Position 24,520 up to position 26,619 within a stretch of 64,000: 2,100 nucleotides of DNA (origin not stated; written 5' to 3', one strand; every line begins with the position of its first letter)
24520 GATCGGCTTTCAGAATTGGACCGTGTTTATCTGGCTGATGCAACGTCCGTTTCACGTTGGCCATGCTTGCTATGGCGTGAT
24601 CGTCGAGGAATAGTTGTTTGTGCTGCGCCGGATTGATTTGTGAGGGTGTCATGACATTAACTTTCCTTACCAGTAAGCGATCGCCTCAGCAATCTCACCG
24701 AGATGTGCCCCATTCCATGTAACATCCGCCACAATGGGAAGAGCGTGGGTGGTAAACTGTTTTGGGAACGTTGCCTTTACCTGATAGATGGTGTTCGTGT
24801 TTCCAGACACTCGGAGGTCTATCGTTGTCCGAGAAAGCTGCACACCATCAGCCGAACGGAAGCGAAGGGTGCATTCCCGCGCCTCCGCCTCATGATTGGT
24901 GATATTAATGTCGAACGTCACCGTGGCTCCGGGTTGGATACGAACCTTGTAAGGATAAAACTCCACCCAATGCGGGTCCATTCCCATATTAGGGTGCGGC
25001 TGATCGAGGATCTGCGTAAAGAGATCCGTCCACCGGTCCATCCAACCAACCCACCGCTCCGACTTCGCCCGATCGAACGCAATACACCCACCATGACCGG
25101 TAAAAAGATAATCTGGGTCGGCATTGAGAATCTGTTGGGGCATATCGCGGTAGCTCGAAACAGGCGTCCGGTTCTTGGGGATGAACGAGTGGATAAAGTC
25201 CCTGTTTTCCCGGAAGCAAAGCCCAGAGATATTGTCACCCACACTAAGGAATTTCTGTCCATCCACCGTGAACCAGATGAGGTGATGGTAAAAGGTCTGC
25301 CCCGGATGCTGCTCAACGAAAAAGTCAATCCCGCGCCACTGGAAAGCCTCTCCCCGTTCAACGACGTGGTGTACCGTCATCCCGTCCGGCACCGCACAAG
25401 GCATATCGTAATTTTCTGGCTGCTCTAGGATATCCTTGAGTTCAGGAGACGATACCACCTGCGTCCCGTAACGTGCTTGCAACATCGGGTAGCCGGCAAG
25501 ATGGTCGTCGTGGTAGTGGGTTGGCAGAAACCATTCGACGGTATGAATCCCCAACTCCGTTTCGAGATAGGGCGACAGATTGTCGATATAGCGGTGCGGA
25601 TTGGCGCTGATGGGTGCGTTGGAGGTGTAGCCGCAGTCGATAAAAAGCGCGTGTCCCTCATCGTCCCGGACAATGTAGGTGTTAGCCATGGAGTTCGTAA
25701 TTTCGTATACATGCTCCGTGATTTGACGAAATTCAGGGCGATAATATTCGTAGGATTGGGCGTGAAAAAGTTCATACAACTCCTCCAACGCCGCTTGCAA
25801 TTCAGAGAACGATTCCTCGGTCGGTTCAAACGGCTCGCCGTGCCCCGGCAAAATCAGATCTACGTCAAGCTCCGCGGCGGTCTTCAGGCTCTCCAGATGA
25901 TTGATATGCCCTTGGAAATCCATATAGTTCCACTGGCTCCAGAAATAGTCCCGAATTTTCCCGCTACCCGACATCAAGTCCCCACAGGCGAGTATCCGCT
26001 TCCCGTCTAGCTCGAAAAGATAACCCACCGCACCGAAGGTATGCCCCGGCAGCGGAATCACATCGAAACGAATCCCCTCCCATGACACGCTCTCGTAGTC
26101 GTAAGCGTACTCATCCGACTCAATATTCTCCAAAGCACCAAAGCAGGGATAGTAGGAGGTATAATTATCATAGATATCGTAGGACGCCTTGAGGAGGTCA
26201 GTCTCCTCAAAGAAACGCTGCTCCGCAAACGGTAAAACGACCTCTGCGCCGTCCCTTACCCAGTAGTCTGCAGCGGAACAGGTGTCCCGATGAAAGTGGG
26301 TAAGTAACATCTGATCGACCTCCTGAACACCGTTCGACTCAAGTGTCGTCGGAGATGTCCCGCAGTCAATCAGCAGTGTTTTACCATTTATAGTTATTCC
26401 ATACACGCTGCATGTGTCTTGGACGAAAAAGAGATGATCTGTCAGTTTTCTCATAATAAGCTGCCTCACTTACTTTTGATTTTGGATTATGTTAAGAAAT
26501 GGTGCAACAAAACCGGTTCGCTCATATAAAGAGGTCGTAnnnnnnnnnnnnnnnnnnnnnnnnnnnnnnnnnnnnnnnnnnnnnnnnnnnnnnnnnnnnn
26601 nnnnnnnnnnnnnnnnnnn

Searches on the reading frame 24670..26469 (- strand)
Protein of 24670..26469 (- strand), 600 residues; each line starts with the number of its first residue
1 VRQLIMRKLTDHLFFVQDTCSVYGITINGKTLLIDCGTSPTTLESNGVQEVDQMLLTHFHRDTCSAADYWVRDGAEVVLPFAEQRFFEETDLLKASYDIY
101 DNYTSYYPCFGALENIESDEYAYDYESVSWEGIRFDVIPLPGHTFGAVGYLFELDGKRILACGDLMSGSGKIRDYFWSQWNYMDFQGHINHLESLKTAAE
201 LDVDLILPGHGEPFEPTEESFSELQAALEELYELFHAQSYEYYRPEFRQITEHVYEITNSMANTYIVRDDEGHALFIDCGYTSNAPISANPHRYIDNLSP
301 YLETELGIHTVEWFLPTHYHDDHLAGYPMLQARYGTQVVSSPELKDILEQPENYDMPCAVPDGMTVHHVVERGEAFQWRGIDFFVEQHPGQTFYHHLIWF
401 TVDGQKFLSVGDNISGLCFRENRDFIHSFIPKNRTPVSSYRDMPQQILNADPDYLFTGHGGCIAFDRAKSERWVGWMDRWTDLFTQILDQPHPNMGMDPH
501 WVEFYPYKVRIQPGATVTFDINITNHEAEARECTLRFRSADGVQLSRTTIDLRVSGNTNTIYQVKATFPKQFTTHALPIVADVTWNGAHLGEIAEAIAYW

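Call 46: search_protein_families(library=pfam, proteins=[window:24670-26469:-], max_evalue=0.001)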
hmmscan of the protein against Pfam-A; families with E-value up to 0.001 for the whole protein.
window:24670-26469:- (600 aa): 2 families
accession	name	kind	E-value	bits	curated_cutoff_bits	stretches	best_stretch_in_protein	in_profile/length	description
PF00753.33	Lactamase_B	-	6.2e-26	92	22.7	2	19-210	5-196/196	Metallo-beta-lactamase superfamily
PF12706.13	Lactamase_B_2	-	7.9e-07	29.3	27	0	312-380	32-100/200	Beta-lactamase superfamily domain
